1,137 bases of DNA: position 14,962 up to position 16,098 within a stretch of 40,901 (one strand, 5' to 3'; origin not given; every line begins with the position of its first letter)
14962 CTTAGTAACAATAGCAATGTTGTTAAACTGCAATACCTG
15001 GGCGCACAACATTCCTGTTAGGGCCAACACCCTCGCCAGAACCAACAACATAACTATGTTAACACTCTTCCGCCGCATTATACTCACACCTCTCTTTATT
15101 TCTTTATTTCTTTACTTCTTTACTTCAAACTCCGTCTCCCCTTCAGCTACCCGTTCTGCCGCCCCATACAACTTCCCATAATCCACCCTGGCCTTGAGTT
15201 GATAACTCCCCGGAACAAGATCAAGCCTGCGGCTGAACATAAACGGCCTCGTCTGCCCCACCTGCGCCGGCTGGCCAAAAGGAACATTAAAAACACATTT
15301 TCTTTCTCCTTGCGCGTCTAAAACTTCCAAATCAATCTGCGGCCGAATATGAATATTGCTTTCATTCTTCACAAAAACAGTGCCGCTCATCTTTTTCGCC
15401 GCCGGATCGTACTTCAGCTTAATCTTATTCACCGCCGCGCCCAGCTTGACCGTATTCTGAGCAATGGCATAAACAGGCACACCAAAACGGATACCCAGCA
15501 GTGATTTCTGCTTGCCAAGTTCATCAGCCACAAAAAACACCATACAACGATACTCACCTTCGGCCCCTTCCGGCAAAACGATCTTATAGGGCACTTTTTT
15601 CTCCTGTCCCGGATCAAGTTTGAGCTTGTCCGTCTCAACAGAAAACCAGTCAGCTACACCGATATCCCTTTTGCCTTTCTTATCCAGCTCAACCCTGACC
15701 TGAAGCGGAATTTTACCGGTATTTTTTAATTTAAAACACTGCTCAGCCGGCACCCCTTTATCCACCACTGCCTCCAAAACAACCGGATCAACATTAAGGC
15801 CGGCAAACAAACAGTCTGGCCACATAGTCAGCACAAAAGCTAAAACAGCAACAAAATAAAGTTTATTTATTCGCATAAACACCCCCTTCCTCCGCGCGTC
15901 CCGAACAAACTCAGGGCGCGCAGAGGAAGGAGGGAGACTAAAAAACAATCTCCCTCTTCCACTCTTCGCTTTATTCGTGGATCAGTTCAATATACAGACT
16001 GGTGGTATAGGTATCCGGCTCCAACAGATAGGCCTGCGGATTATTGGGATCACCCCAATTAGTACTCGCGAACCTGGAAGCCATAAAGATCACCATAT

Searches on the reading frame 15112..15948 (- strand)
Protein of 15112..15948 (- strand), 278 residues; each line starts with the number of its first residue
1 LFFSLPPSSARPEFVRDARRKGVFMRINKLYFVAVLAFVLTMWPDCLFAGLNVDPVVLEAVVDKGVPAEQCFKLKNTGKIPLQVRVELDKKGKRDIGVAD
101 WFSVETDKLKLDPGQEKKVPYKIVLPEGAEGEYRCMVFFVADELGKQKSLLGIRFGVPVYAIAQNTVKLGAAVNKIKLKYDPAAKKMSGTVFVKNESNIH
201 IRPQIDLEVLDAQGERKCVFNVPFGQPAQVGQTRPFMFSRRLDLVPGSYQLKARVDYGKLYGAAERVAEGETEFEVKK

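Call 22: search_protein_families(library=pfam, proteins=[window:15112-15948:-], max_evalue=0.01)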
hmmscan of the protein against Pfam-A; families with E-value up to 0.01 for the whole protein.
window:15112-15948:- (278 aa): 1 family
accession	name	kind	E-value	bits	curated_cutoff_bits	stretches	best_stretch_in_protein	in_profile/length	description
PF22067.2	Cep192_D3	-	4.4e-07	30.4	27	1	55-122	8-66/99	Cep192 domain 3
